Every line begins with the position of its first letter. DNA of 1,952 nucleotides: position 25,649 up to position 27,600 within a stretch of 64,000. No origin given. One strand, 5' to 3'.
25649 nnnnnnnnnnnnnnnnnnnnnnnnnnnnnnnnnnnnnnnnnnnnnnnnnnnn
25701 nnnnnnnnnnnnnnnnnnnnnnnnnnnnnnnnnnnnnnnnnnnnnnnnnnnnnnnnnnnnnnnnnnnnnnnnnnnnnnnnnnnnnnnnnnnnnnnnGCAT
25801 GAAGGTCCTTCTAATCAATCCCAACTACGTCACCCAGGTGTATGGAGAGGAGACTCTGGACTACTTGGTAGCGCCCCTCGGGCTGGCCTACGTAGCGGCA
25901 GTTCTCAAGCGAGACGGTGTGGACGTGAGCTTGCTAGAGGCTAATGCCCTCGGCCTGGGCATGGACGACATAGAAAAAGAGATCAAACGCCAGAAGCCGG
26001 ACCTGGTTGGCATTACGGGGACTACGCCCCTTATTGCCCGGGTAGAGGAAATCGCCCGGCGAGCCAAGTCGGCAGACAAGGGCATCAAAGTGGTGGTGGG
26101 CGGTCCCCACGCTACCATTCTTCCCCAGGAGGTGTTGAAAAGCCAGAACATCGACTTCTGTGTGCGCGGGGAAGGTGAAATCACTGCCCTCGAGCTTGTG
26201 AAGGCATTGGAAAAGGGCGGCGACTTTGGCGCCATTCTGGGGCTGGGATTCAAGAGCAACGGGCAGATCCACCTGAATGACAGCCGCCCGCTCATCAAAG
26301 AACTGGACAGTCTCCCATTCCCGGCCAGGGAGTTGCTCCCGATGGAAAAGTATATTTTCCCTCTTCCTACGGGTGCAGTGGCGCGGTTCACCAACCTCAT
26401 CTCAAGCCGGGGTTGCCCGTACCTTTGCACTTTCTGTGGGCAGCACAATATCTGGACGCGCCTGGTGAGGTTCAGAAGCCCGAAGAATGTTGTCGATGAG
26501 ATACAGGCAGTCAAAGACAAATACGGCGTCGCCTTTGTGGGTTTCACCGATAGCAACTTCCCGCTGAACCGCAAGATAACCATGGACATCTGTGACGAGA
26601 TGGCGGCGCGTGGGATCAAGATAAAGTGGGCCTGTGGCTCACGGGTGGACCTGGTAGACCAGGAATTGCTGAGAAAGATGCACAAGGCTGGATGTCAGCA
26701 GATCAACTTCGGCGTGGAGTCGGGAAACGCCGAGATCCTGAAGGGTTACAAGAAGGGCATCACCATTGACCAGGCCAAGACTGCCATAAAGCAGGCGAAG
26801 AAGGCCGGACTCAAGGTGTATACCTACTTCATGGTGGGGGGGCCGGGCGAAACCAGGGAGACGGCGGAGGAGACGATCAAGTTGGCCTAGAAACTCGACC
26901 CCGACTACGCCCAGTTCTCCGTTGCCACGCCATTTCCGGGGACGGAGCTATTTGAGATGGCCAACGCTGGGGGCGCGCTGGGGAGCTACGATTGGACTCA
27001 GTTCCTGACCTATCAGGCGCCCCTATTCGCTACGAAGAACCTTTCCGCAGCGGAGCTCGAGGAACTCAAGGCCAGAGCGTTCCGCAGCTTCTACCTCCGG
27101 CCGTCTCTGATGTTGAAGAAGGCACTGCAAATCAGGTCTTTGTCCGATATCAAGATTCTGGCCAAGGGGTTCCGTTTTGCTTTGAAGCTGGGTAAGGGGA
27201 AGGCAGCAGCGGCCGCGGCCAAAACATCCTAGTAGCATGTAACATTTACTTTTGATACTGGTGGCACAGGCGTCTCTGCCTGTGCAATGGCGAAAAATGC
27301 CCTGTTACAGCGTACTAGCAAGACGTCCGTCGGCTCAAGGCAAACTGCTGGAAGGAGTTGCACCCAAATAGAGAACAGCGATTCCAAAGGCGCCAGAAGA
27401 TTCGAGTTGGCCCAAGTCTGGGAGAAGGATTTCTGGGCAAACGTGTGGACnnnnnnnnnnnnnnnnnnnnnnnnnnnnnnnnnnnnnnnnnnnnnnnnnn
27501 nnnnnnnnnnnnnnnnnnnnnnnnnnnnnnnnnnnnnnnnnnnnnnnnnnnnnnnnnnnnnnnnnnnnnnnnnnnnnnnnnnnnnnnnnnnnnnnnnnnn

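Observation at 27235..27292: Conserved ~35-nt motif plus compensatory GC hairpin present at two distant loci (27.2 kb and 59.0 kb)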

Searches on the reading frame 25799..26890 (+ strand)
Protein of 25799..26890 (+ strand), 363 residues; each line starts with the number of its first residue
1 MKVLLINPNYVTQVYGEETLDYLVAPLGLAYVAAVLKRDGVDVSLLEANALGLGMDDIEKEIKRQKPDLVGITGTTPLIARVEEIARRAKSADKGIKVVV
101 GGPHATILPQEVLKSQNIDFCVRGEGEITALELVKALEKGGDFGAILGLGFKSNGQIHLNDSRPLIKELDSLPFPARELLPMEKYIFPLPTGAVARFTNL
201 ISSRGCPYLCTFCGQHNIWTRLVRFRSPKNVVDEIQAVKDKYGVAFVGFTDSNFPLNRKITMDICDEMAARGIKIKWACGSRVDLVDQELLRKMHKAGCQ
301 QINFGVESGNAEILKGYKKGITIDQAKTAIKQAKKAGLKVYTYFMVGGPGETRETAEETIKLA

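Call 14: search_protein_families(library=pfam, proteins=[window:25799-26890:+])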
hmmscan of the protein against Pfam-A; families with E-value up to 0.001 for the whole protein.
window:25799-26890:+ (363 aa): 2 families
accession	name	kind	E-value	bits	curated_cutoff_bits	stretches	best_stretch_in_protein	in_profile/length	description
PF04055.27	Radical_SAM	-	2.5e-33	116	29.5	1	201-363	2-166/166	Radical SAM superfamily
PF02310.24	B12-binding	-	1.6e-29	102.6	32.1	1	20-133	8-120/121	B12 binding domain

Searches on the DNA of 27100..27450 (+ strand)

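Call 10: search_rna_families(source=window, start=27100, end=27450, threshold=evalue, max_evalue=10)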
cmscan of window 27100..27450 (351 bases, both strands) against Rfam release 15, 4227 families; matches with E-value up to 10: 2.
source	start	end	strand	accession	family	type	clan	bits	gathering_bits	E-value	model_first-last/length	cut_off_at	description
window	27190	27232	+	RF01074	RF_site1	Cis-reg; frameshift_element;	-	17.5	40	0.89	1-40/40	no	Putative RNA-dependent RNA polymerase ribosomal frameshift site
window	27100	27149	+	RF00248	mir-148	Gene; miRNA;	-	13.5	53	5.7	25-74/74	5'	mir-148/mir-152 microRNA precursor family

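Call 46: search_dna_similar(query=window:27229-27318:+, collection=plasmids, mode=distant, max_evalue=1, max_rows=10)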
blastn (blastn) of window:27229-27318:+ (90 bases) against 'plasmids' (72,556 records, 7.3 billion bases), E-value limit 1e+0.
No match.

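Call 47: search_dna_similar(query=window:27229-27318:+, collection=phages, mode=distant, max_evalue=1, max_rows=10)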
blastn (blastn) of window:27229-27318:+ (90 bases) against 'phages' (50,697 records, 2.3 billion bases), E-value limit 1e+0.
No match.
